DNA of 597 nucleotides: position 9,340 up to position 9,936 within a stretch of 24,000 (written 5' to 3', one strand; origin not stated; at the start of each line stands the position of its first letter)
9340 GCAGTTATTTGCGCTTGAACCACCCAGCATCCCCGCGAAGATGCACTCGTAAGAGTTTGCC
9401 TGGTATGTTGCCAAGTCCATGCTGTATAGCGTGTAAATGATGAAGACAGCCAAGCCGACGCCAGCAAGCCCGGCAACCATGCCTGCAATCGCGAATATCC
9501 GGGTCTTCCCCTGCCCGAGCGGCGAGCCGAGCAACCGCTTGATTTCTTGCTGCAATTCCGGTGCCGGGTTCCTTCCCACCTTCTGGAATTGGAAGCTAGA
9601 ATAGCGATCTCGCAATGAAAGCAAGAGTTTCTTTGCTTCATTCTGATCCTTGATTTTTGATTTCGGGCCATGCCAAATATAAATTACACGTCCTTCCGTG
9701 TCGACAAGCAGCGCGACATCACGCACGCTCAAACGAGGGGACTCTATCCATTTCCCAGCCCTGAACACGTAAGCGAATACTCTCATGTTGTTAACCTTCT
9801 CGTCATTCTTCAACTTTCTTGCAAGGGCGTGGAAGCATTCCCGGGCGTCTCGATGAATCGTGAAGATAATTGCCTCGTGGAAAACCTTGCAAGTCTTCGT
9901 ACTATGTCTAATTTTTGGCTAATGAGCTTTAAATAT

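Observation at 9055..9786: Membrane-anchored gelsolin-domain protein (gelsolin repeat + 4 TM helices)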

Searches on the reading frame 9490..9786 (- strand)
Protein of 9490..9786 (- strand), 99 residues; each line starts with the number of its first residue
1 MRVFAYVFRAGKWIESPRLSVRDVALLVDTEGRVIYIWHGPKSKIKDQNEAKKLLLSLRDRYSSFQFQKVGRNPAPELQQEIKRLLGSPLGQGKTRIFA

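Call 17: search_protein_representatives(protein=window:9490-9786:-)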
Query: 99 residues. Proteins with E-value up to 0.001 (for the whole library): 53; up to 1e-10: 5; up to 1e-30: 1. The best 53 are listed.
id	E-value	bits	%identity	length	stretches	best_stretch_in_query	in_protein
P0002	1.4e-53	194.9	91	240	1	1-99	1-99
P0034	7.0e-13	64.5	39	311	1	3-94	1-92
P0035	2.0e-12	63.0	34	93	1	1-90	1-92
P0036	4.2e-12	62.0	80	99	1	56-99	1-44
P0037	3.7e-11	59.0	35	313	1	3-85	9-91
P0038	5.4e-10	55.2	35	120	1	4-83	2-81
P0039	6.9e-09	51.7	34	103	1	4-89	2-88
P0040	9.7e-09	51.2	27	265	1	3-86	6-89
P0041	2.1e-08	50.1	30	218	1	3-83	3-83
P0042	3.8e-08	49.3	31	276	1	2-88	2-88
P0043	5.2e-08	48.9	36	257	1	1-83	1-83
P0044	5.6e-08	48.8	36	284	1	4-91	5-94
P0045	7.3e-08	48.4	35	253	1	6-83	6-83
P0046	9.7e-08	48.0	31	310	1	3-86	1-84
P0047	1.2e-07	47.8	31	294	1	3-86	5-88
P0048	1.8e-07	47.2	32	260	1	4-75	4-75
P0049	2.7e-07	46.6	35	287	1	8-96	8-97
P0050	2.9e-07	46.5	27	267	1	3-81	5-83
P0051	3.3e-07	46.3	31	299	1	6-91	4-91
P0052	9.1e-07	44.9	35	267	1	5-86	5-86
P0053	1.4e-06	44.3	29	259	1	2-79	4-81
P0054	2.1e-06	43.7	31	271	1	3-95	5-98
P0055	3.7e-06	42.9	34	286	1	4-89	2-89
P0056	4.4e-06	42.7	36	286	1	5-90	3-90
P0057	5.0e-06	42.5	35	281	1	11-90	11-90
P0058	6.0e-06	42.3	35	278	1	6-80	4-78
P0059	9.3e-06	41.7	28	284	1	4-95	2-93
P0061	1.2e-05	41.3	45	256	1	3-55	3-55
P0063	1.8e-05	40.7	25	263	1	3-85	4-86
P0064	2.1e-05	40.5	34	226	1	3-77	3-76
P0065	2.2e-05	40.4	36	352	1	5-74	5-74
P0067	4.3e-05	39.5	32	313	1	4-97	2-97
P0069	5.0e-05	39.3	32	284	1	3-81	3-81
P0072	7.8e-05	38.7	31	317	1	4-86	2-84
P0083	5.4e-04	36.0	29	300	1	5-84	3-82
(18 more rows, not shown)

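Call 24: list_cluster_members(proteins=[P0034, P0037, P0040, P0041, P0043, P0047, P0051, P0055, P0063, P0035])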
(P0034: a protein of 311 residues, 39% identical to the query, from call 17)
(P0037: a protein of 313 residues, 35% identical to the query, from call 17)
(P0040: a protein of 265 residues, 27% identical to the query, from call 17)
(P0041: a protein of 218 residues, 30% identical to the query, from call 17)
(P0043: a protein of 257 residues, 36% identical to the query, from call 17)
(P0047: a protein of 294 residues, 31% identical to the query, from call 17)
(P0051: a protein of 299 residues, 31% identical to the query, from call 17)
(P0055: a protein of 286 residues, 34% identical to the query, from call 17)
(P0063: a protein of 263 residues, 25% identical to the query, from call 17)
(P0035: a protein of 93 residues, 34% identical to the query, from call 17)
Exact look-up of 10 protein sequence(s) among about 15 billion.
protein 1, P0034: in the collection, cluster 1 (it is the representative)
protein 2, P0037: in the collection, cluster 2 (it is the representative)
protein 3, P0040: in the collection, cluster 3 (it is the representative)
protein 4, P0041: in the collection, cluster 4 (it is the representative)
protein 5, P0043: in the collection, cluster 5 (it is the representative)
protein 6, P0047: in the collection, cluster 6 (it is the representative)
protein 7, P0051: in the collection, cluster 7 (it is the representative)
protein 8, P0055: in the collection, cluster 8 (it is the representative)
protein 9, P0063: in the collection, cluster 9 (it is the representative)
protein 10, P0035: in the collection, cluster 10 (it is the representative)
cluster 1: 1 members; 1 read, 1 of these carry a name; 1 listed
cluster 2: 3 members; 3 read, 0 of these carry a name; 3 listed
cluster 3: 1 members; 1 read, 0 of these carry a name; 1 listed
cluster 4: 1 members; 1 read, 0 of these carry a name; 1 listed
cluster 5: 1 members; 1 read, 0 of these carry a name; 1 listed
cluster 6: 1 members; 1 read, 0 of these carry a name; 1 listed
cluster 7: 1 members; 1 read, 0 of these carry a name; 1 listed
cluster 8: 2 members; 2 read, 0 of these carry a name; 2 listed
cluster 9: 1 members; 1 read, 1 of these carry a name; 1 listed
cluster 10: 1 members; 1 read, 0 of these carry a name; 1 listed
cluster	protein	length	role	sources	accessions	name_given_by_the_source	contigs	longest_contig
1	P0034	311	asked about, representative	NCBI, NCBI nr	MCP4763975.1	MAG: hypothetical protein GY870_19540 [archaeon] | hypothetical protein [archaeon]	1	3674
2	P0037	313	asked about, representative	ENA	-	-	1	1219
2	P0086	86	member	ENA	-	-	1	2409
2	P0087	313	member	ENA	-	-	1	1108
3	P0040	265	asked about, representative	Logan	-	-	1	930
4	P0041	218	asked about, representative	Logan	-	-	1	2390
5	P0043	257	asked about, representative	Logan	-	-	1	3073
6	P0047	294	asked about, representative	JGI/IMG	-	-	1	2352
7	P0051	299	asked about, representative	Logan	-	-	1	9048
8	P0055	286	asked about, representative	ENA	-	-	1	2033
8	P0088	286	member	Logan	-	-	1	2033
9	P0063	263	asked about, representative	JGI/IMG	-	hypothetical protein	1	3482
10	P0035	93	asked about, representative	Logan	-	-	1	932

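Call 47: find_homologous_proteins(query=A3, max_evalue=0.001)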
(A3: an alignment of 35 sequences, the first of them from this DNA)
Query A3 (35 sequences) (92 aa, profile of the alignment): 6 proteins with E <= 0.001 among 3801 candidates.
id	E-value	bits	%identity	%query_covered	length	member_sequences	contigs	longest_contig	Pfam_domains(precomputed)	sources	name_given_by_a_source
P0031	3.2e-23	99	90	100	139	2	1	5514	-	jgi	-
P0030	4.3e-23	99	90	100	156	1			-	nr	nr:hypothetical protein [Candidatus Sigynarchaeota archaeon]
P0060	7.4e-22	95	27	82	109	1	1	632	-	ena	-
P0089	5.2e-14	70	29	63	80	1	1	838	-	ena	-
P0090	1.3e-11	62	36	54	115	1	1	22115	-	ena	-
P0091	3.0e-7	48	28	86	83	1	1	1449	-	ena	-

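Call 48: list_cluster_members(proteins=[P0042, P0044, P0045, P0046, P0048, P0049, P0050, P0052, P0053, P0054])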
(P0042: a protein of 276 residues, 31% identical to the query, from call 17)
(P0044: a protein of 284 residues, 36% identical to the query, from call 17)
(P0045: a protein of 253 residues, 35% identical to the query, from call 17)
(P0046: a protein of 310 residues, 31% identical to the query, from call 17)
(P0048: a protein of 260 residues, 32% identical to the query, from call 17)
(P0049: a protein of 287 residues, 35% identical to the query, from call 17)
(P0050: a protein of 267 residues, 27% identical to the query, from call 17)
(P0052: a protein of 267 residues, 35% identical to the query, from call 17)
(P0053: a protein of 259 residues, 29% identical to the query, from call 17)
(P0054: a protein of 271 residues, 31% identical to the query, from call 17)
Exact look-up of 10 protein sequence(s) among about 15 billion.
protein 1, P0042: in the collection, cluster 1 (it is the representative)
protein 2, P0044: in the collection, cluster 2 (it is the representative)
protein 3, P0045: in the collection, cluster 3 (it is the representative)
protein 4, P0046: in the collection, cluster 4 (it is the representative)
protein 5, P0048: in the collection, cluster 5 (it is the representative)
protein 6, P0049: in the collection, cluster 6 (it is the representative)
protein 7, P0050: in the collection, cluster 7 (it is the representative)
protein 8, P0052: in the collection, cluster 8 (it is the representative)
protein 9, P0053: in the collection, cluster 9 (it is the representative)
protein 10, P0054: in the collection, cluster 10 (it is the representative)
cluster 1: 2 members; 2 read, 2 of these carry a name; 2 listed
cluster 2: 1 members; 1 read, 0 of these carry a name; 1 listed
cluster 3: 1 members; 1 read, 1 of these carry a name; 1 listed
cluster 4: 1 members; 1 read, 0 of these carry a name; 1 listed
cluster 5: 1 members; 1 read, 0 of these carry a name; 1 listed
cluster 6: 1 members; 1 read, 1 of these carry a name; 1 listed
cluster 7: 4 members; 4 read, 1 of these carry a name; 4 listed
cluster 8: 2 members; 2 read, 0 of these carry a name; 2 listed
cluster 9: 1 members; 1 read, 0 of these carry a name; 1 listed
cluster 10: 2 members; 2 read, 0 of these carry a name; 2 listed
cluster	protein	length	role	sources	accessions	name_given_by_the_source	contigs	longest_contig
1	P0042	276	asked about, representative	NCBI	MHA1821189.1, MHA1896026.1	MAG: hypothetical protein ACTSU2_01410 [Promethearchaeota archaeon]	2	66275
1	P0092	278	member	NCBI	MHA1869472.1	MAG: hypothetical protein ACTSXF_00860, partial [Promethearchaeota archaeon]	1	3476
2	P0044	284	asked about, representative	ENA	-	-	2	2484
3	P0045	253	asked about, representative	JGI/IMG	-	hypothetical protein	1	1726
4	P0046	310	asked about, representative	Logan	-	-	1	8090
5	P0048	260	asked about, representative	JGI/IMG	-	-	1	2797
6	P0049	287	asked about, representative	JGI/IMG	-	hypothetical protein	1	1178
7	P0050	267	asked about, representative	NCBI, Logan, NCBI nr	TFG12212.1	MAG: hypothetical protein EU531_10780 [Promethearchaeota archaeon] | MAG: hypothetical protein EU531_10780 [Candidatus Lokiarchaeota archaeon]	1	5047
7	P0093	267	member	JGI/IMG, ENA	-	-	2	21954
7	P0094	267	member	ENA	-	-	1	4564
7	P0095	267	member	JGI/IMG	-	-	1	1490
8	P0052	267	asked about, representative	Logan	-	-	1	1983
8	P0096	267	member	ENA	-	-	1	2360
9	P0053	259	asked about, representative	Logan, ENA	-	-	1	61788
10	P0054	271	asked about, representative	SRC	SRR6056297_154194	-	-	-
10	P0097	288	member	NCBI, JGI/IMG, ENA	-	-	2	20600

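Call 49: find_encoding_contigs(protein=P0065, flank=8000, max_places=1)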
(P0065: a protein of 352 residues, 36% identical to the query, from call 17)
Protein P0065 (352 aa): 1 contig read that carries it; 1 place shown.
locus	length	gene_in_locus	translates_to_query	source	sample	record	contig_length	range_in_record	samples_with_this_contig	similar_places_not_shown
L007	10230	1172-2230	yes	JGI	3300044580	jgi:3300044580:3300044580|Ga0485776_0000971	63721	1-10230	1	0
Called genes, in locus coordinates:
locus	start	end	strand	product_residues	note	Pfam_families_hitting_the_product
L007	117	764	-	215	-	PF01066:CDP-OH_P_transf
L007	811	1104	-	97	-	-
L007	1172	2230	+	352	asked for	-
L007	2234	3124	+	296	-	-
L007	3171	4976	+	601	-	PF00149:Metallophos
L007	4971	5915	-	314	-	-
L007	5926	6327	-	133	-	-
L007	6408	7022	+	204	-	PF00025:Arf, PF00071:Ras, PF08477:Roc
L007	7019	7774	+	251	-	PF00483:NTP_transferase, PF12804:NTP_transf_3 (weak)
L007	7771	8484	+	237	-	-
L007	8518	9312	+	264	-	PF05685:Uma2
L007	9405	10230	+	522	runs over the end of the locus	PF01409:tRNA-synt_2d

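Call 50: find_encoding_contigs(protein=P0042, flank=6000, max_places=1)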
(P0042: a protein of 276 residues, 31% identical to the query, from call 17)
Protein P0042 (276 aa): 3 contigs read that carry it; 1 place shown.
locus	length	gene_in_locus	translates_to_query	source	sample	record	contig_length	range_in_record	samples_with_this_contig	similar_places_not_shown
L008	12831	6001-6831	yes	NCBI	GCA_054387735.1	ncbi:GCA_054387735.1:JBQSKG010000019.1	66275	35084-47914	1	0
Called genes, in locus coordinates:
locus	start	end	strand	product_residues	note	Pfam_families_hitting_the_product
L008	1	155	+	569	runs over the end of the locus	-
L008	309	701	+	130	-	-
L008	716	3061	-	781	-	PF05626:DUF790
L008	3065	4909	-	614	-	PF04851:ResIII, PF00270:DEAD, PF16203:ERCC3_RAD25_C, PF00271:Helicase_C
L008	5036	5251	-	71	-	-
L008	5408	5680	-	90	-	-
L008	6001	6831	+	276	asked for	-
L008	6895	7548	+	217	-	PF00227:Proteasome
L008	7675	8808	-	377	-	PF13673:Acetyltransf_10 (faint), PF14542:Acetyltransf_CG (faint), PF00583:Acetyltransf_1, PF13508:Acetyltransf_7 (weak)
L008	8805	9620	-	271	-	PF00535:Glycos_transf_2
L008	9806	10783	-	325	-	PF00303:Thymidylat_synt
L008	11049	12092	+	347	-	PF00288:GHMP_kinases_N, PF08544:GHMP_kinases_C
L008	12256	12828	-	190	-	PF00025:Arf, PF00071:Ras, PF08477:Roc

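Call 51: find_encoding_contigs(protein=P0053, flank=6000, max_places=1)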
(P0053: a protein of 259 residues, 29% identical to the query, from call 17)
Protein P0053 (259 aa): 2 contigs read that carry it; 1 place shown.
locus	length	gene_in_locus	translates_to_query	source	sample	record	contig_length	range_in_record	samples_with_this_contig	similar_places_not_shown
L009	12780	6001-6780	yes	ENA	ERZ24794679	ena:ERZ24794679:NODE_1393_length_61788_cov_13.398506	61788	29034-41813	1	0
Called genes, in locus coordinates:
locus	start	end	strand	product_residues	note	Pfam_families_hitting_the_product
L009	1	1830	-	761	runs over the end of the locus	PF13439:Glyco_transf_4 (weak), PF00534:Glycos_transf_1, PF13692:Glyco_trans_1_4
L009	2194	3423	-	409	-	PF04041:Glyco_hydro_130, PF10771:DUF2582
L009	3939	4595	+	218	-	-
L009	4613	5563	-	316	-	PF00288:GHMP_kinases_N, PF08544:GHMP_kinases_C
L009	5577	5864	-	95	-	-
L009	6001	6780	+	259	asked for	-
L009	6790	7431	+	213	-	PF01066:CDP-OH_P_transf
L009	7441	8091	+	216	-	PF01865:PhoU_div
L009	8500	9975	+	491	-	-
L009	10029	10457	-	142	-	-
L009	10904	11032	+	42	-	-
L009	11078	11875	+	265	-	PF23952:LRR_EndoS (faint), PF23598:LRR_14 (weak), PF12799:LRR_4 (weak), PF13855:LRR_8 (weak), PF14580:LRR_9 (weak), PF12799:LRR_4, PF13855:LRR_8 (weak), PF12799:LRR_4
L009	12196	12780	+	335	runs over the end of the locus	PF01384:PHO4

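Call 53: search_protein_families(library=ncbifam, proteins=[L009:6790-7431:+, L007:117-764:-], max_evalue=0.001)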
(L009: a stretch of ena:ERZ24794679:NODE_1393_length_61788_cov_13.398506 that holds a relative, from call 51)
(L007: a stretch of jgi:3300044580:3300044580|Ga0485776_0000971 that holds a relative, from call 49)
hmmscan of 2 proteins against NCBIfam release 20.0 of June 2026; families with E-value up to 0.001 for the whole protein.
L009:6790-7431:+ (213 aa): 10 families
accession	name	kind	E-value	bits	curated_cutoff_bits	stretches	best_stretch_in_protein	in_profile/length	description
NF040950.1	archin_ph_syn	equivalog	7.1e-39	133.6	180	1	6-195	3-189/191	archaetidylinositol phosphate synthase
NF045883.1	PIPSynth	equivalog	1.2e-24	87.2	170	1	7-187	3-183/197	phosphatidylinositol phosphate synthase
NF052561.1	PIPSynBT1523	equivalog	2.3e-23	83.1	350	1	10-194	9-198/232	hypothetical protein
NF041135.1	IPPtranDIPPsyn_Thcocales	equivalog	1.4e-16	60.5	580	1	17-194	241-414/419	bifunctional L-myo-inositol-1-phosphate cytidylyltransferase/CDP-L-myo-inositol myo-inositolphosphotransferase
NF038086.1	anchor_synt_A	exception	1.8e-07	31.2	200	1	42-139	20-117/222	protein sorting system archaetidylserine synthase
NF053678.1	ClpnSynClsA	equivalog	4.5e-07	30.2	240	1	29-104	6-81/180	cardiolipin synthase ClsA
TIGR00473.1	pssA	equivalog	5.6e-06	26.5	107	1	39-109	7-75/153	CDP-diacylglycerol--serine O-phosphatidyltransferase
NF008090.0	PRK10832.1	equivalog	1.6e-05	25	304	1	31-101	5-80/182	CDP-diacylglycerol--glycerol-3-phosphate 3-phosphatidyltransferase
TIGR00560.1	pgsA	equivalog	8.3e-05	23.2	109.1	1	29-106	4-86/183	CDP-diacylglycerol--glycerol-3-phosphate 3-phosphatidyltransferase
NF038087.1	arch_ser_synth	exception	0.00036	20.2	240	1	29-192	7-168/216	archaetidylserine synthase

L007:117-764:- (215 aa): 10 families
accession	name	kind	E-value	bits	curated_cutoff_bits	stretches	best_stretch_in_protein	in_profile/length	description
NF040950.1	archin_ph_syn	equivalog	3.5e-34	118.4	180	1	6-203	3-187/191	archaetidylinositol phosphate synthase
NF045883.1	PIPSynth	equivalog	2e-26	92.9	170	1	7-201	3-190/197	phosphatidylinositol phosphate synthase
NF041135.1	IPPtranDIPPsyn_Thcocales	equivalog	1.1e-19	70.7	580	1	13-176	237-393/419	bifunctional L-myo-inositol-1-phosphate cytidylyltransferase/CDP-L-myo-inositol myo-inositolphosphotransferase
NF052561.1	PIPSynBT1523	equivalog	6.7e-17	62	350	1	9-174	11-172/232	hypothetical protein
TIGR00473.1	pssA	equivalog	3.5e-09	36.9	107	1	57-108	24-75/153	CDP-diacylglycerol--serine O-phosphatidyltransferase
NF053678.1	ClpnSynClsA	equivalog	9.1e-06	26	240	1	39-94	17-71/180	cardiolipin synthase ClsA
NF038087.1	arch_ser_synth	exception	9.4e-05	22.1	240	1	46-108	23-87/216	archaetidylserine synthase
TIGR00560.1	pgsA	equivalog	0.00026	21.5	109.1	1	47-95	27-75/183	CDP-diacylglycerol--glycerol-3-phosphate 3-phosphatidyltransferase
TIGR04217.1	archae_ser_T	exception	0.00073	19.4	200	1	39-103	20-82/221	archaetidylserine synthase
NF038086.1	anchor_synt_A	exception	0.00096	19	200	0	60-105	39-83/222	protein sorting system archaetidylserine synthase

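Call 65: find_encoding_contigs(protein=P0051, flank=5000, max_places=1)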
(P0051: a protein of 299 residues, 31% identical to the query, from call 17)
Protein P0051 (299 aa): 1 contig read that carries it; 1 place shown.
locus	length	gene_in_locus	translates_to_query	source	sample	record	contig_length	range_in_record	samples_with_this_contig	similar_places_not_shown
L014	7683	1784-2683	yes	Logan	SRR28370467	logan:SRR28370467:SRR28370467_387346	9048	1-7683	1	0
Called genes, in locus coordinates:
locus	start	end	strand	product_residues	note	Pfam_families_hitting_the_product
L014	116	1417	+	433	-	PF11794:HpaB_N (faint), PF02770:Acyl-CoA_dh_M, PF00441:Acyl-CoA_dh_1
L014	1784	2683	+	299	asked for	-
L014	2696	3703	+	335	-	PF13513:HEAT_EZ (faint)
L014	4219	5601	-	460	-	-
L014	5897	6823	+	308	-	-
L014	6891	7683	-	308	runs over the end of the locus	PF02775:TPP_enzyme_C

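Call 66: find_encoding_contigs(protein=P0046, flank=5000, max_places=1)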
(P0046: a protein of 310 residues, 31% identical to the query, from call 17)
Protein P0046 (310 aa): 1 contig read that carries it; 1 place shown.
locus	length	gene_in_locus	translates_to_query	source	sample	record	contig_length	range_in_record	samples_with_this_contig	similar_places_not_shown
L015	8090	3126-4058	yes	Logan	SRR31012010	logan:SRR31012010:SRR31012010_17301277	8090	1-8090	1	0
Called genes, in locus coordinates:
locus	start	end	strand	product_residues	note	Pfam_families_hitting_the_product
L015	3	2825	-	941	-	?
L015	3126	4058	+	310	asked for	-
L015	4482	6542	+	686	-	-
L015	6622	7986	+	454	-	-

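Call 67: find_encoding_contigs(protein=P0097, flank=5000, max_places=1)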
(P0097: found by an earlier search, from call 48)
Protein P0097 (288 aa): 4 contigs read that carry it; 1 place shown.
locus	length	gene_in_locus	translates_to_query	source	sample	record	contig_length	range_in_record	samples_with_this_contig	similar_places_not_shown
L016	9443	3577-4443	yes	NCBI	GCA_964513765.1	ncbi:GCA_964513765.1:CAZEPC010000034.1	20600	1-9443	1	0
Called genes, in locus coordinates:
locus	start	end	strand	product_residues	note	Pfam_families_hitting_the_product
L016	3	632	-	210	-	?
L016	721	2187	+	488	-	PF01139:RtcB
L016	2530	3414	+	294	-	PF00382:TFIIB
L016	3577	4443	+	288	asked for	-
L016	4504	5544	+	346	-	PF01602:Adaptin_N (weak), PF13646:HEAT_2 (faint), PF13513:HEAT_EZ (faint), PF02985:HEAT (faint)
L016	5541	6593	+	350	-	PF12146:Hydrolase_4, PF00561:Abhydrolase_1, PF12697:Abhydrolase_6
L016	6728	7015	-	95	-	PF00313:CSD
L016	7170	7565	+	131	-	-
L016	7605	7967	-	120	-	-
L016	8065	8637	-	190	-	-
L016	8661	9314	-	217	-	-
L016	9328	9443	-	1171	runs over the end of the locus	PF02463:SMC_N, PF13476:AAA_23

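Call 74: list_cluster_members(proteins=[P0056, P0057, P0058, P0059, P0061, P0064, P0067, P0069, P0072, P0083])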
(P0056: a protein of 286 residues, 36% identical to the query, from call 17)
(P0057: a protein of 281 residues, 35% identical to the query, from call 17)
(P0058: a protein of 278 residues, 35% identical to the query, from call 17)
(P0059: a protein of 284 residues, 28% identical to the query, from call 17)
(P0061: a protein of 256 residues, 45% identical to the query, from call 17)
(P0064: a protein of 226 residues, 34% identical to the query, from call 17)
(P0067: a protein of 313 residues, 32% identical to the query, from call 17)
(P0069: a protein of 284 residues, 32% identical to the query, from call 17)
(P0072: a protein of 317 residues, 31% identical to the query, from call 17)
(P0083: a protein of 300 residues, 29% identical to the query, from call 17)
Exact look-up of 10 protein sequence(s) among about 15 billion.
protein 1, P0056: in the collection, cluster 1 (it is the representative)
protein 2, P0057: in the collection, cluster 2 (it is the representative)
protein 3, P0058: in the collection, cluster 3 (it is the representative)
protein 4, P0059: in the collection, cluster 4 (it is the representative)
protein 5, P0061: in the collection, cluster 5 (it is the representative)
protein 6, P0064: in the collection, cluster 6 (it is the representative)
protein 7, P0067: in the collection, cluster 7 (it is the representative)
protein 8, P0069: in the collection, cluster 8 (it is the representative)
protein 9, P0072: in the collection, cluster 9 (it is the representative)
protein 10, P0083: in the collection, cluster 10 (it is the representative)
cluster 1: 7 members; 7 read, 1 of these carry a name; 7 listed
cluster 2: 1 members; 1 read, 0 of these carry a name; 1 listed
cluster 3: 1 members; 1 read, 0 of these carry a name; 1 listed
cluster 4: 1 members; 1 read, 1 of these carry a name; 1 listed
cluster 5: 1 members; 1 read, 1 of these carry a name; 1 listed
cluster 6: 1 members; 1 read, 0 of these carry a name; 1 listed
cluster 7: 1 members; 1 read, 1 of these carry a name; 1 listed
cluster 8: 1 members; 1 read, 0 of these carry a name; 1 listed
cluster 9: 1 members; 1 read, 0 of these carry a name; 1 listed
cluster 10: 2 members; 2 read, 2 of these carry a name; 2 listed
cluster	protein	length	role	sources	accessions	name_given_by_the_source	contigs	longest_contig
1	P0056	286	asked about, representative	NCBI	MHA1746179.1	MAG: hypothetical protein ACTSWW_09270 [Promethearchaeota archaeon]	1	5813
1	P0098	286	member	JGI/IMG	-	-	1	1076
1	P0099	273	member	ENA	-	-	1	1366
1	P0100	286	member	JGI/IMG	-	-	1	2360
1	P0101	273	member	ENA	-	-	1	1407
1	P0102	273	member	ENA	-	-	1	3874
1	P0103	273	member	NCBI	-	-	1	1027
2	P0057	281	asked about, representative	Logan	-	-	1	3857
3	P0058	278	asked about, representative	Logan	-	-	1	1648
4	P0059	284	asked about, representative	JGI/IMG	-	hypothetical protein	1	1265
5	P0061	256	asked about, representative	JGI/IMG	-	hypothetical protein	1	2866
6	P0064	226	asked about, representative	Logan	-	-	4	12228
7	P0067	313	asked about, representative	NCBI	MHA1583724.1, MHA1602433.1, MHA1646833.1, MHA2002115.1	MAG: hypothetical protein ACTSVU_08500 [Promethearchaeota archaeon]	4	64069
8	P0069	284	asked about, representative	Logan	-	-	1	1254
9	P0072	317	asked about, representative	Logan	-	-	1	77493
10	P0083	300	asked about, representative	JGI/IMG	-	hypothetical protein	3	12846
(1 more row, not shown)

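Call 75: find_encoding_contigs(protein=P0067, flank=5000, max_places=1)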
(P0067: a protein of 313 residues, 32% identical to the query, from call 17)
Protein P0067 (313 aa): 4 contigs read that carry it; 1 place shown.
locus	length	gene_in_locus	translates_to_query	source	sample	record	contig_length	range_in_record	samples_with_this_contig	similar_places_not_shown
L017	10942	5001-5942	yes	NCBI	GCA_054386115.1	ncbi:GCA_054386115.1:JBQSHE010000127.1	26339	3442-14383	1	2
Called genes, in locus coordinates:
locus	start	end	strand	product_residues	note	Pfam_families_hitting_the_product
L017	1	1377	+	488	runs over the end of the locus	PF01139:RtcB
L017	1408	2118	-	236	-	PF01402:RHH_1 (weak), PF19807:DUF6290 (weak)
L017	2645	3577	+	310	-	PF00382:TFIIB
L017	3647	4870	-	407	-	PF00850:Hist_deacetyl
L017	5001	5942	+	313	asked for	-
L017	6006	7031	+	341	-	PF12146:Hydrolase_4, PF00561:Abhydrolase_1, PF12697:Abhydrolase_6 (weak)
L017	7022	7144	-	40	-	PF00313:CSD (weak)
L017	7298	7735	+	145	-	-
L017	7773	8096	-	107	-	PF04472:SepF (weak)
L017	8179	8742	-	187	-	-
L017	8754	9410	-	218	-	-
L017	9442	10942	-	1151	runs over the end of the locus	PF02463:SMC_N, PF13476:AAA_23, PF13514:AAA_27 (weak), PF13304:AAA_21 (weak)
